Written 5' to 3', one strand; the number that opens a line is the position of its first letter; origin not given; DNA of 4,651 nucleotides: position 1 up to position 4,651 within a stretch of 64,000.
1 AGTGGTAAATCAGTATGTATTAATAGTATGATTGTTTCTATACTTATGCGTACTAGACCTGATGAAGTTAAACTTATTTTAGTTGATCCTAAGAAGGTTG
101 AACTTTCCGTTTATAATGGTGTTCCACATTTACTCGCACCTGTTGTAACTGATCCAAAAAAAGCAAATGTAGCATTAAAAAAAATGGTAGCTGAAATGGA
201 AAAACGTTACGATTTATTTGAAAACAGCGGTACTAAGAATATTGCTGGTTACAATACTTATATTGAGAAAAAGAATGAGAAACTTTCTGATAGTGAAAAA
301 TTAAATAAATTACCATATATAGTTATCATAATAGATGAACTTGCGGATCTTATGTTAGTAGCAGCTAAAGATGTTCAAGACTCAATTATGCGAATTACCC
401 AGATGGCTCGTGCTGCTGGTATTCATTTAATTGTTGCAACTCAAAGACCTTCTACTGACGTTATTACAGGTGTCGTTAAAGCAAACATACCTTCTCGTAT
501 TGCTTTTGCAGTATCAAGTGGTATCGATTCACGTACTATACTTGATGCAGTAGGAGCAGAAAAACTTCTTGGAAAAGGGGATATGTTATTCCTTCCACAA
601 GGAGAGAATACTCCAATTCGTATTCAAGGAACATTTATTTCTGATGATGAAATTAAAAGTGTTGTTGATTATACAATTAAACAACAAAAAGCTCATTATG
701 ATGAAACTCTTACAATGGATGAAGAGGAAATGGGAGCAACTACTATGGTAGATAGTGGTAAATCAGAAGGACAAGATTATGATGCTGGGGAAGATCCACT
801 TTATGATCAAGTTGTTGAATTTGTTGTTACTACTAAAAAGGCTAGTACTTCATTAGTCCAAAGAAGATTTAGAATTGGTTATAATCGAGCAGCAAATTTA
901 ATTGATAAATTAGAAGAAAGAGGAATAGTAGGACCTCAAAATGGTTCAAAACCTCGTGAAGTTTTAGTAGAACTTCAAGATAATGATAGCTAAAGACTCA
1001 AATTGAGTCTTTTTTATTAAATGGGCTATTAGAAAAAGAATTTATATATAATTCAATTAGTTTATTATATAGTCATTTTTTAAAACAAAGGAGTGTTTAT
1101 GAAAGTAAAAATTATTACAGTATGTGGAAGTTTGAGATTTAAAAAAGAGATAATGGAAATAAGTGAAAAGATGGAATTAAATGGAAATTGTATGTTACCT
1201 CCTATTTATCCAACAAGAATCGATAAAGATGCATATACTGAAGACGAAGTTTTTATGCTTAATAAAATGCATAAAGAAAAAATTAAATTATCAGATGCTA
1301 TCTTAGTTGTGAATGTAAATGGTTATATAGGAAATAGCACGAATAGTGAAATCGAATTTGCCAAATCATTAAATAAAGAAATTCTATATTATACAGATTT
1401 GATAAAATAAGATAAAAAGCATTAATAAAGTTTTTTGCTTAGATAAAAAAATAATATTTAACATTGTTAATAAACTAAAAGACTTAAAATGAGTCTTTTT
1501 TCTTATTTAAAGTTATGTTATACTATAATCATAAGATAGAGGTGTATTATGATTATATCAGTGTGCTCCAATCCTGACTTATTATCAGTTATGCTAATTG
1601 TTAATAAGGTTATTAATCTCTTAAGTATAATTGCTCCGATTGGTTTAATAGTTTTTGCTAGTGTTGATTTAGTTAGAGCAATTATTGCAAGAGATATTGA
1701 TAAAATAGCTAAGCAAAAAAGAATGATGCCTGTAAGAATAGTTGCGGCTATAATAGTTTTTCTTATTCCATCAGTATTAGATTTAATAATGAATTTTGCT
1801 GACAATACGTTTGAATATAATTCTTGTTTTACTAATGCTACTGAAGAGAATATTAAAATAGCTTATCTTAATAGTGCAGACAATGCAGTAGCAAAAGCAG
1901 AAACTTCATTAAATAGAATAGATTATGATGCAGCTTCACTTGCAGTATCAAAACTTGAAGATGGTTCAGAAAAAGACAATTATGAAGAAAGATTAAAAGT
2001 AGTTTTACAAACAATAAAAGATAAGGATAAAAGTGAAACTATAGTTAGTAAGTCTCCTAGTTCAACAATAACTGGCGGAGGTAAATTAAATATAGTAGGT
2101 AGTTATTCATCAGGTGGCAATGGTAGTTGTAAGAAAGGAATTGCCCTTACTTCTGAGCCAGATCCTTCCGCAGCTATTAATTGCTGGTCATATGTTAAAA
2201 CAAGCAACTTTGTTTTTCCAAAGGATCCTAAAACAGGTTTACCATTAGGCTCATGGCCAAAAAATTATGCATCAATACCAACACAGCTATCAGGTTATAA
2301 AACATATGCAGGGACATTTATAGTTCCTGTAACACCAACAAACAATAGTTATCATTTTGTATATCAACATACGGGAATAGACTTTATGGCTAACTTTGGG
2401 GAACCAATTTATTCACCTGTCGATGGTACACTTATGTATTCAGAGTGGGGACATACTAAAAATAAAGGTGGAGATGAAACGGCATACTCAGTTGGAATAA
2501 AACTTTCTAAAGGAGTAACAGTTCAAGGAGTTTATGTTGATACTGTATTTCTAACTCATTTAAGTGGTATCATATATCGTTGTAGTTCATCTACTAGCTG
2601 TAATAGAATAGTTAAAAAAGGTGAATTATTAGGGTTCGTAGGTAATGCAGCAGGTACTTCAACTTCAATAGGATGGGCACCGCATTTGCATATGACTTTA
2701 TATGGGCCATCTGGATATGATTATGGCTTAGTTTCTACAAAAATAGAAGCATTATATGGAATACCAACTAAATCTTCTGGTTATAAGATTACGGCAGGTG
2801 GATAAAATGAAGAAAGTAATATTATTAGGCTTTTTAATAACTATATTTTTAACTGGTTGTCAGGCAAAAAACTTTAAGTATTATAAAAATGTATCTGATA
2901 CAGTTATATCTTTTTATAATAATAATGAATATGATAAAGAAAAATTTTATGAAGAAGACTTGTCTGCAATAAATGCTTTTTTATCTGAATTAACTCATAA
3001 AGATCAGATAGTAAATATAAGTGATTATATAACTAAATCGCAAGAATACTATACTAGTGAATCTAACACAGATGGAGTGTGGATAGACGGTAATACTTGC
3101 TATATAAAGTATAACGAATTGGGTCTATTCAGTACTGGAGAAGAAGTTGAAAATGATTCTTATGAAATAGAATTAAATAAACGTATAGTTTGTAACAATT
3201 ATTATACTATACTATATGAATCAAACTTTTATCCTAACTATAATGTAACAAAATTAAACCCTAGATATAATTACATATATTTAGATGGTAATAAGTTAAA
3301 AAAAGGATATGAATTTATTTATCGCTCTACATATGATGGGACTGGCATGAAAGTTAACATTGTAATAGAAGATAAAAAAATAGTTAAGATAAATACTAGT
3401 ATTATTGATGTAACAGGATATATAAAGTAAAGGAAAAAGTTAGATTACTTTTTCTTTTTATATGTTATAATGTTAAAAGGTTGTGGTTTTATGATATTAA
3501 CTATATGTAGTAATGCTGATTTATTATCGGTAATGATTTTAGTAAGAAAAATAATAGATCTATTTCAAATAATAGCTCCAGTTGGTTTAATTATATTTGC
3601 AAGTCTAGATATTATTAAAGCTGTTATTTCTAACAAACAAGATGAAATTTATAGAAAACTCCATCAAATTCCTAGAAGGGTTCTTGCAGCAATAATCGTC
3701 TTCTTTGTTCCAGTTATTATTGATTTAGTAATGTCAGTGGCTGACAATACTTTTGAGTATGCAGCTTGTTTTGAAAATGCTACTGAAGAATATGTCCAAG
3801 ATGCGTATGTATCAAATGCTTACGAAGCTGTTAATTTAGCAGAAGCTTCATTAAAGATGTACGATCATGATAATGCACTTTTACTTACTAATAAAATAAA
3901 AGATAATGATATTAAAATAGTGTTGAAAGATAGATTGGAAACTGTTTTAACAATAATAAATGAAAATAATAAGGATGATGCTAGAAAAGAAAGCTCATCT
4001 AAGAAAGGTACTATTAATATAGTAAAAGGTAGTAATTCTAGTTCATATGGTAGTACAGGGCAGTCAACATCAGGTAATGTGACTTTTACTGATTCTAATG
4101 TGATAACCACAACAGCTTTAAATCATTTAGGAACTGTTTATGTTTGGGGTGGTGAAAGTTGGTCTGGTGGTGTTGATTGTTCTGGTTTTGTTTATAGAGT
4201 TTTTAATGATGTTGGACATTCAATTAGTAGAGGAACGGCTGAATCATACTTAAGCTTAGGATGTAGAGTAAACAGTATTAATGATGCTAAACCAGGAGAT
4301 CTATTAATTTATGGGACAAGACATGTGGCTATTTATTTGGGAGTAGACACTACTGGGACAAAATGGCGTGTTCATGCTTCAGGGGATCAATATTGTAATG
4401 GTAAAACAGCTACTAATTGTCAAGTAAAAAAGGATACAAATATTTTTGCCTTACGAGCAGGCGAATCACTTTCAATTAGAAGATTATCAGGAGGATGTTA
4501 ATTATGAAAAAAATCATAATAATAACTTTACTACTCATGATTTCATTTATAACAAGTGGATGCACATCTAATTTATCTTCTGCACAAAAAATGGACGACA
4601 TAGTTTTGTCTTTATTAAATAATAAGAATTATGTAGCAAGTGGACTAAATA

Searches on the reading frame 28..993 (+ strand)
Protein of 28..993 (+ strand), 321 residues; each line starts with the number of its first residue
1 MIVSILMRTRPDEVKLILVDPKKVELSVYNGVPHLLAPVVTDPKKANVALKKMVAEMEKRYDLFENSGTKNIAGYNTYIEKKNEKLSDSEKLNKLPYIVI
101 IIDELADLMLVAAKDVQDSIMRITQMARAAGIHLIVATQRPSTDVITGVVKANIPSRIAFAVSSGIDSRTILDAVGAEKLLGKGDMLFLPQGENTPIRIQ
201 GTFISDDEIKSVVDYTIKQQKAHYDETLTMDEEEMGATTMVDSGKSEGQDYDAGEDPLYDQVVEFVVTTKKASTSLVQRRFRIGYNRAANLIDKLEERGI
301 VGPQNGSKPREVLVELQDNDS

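Call 53: search_protein_families(library=pfam, proteins=[window:28-993:+], max_evalue=0.00001)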
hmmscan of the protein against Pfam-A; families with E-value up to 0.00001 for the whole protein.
window:28-993:+ (321 aa): 2 families
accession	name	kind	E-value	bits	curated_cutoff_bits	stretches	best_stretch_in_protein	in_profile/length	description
PF01580.24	FtsK_SpoIIIE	-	5.7e-48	163.7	24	1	1-142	59-220/221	FtsK/SpoIIIE family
PF09397.16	FtsK_gamma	-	1e-31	108.8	30.6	1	255-314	3-62/63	Ftsk gamma domain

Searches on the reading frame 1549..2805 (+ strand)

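Call 53: search_protein_families(library=pfam, proteins=[window:1549-2805:+], max_evalue=0.00001)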
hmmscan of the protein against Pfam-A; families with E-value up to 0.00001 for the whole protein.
window:1549-2805:+ (418 aa): 1 family
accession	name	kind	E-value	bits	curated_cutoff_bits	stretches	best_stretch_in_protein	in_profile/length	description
PF01551.29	Peptidase_M23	-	1.1e-08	35.6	28.7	1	273-385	2-88/96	Peptidase family M23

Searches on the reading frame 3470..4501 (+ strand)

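Call 53: search_protein_families(library=pfam, proteins=[window:3470-4501:+], max_evalue=0.00001)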
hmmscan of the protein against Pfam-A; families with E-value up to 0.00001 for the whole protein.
window:3470-4501:+ (343 aa): 1 family
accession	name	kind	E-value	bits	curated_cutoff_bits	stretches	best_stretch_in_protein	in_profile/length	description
PF00877.26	NLPC_P60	-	1.5e-15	57.5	23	1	221-305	1-82/105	NlpC/P60 family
